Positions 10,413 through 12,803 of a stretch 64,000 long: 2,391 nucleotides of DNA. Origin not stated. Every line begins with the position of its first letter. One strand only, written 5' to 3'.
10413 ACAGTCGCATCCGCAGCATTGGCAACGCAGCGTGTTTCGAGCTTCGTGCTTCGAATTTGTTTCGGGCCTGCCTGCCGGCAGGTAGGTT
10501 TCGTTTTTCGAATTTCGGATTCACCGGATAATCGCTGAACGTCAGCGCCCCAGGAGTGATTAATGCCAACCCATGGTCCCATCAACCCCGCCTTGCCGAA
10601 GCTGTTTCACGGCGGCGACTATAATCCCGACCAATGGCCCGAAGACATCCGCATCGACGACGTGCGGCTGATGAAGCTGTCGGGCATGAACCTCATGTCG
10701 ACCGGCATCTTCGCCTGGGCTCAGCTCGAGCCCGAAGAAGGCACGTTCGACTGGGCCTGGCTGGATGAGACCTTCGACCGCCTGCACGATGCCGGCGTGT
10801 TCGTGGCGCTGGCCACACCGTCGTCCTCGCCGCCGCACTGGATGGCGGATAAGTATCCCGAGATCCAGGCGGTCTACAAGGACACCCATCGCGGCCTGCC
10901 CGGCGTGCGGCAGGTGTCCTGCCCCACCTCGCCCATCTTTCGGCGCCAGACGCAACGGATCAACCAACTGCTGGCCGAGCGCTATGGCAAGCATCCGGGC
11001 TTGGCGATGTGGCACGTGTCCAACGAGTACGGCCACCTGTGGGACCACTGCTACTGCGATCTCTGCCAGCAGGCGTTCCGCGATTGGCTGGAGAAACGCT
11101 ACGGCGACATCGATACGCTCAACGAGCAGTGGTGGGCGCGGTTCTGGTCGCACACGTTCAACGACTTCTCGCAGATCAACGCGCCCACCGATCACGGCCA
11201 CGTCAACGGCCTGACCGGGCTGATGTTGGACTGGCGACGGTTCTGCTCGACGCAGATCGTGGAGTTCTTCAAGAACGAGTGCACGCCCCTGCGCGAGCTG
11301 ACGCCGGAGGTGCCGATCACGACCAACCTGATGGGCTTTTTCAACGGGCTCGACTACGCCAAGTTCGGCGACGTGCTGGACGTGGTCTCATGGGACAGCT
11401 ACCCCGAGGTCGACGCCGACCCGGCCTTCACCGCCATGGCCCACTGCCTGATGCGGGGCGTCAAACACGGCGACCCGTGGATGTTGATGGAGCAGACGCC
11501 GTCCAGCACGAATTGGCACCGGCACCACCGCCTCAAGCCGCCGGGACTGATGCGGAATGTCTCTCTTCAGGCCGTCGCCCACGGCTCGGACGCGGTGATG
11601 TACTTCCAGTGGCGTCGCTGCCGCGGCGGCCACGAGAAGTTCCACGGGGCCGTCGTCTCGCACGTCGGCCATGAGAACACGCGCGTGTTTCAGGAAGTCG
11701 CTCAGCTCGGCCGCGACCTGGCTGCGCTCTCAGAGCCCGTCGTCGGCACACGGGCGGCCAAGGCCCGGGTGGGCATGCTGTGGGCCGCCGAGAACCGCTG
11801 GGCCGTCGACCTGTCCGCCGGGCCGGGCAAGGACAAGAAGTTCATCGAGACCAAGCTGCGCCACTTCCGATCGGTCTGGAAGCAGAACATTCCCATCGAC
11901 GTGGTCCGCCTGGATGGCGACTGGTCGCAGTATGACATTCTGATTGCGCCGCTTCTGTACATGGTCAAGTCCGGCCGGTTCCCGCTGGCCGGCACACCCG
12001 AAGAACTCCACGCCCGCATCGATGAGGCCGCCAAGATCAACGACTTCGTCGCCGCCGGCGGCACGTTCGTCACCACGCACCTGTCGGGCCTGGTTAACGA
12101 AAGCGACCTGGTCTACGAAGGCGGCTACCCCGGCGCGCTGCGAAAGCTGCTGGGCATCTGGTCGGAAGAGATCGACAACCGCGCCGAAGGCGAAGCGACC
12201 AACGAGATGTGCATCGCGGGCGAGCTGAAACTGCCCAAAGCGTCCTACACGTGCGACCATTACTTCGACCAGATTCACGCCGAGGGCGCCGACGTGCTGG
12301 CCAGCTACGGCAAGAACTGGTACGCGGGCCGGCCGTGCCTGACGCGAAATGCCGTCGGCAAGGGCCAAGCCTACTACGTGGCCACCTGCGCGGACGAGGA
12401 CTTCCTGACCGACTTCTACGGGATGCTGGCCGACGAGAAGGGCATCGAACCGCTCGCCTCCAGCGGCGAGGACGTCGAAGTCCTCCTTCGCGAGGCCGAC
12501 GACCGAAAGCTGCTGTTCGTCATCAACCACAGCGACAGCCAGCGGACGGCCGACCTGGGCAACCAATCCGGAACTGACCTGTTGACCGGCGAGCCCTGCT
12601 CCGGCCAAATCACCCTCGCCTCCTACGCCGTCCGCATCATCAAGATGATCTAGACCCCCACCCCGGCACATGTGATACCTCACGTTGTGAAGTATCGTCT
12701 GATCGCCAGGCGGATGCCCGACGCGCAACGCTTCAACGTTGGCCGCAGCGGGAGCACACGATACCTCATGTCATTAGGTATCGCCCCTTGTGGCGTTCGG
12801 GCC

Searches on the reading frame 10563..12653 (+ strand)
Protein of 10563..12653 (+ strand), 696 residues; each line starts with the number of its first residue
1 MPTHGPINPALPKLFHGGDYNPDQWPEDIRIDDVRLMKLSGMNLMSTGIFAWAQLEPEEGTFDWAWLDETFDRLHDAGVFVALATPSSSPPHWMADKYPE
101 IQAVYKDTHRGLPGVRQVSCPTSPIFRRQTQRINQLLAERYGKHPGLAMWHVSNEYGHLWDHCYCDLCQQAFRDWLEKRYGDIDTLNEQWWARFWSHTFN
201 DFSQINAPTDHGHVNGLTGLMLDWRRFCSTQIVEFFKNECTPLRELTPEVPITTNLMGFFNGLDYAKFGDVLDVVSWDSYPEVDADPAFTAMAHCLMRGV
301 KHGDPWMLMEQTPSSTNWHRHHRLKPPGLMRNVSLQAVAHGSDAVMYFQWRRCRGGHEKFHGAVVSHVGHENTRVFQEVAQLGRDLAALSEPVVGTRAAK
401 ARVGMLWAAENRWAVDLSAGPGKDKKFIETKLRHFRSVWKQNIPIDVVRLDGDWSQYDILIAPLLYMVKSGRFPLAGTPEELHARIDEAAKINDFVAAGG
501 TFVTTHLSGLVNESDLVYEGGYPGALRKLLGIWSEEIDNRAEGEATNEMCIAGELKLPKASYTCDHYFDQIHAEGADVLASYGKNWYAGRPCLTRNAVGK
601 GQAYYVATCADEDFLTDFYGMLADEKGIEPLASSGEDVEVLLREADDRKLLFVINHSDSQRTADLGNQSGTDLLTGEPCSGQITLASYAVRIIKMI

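Call 20: find_encoding_contigs(protein=window:10563-12653:+, flank=10000, max_places=1)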
Protein window:10563-12653:+ (696 aa): 8 contigs read that carry it; 1 place shown.
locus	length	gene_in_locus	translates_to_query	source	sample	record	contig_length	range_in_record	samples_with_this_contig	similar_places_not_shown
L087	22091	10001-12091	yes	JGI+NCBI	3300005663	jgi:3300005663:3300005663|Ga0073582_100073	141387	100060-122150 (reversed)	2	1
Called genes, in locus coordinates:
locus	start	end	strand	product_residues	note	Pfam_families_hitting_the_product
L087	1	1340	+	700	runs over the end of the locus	PF02901:PFL-like, PF01228:Gly_radical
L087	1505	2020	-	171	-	PF08271:Zn_Ribbon_TF (faint), PF13453:Zn_ribbon_TFIIB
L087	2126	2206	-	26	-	-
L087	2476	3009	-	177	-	-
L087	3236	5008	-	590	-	PF02837:Glyco_hydro_2_N, PF22666:Glyco_hydro_2_N2 (weak), PF00703:Glyco_hydro_2, PF02836:Glyco_hydro_2_C (faint)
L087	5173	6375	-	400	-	PF01408:GFO_IDH_MocA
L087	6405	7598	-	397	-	PF01408:GFO_IDH_MocA, PF02894:GFO_IDH_MocA_C (weak), PF22725:GFO_IDH_MocA_C3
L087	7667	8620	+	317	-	PF04055:Radical_SAM, PF12345:DUF3641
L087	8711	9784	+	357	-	-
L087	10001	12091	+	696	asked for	PF02449:Glyco_hydro_42, PF08532:Glyco_hydro_42M, PF08533:Glyco_hydro_42C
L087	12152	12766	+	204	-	-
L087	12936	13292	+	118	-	PF03551:PadR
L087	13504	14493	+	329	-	PF00248:Aldo_ket_red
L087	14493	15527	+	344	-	PF08240:ADH_N, PF00107:ADH_zinc_N, PF13602:ADH_zinc_N_2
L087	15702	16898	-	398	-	PF01261:AP_endonuc_2 (weak)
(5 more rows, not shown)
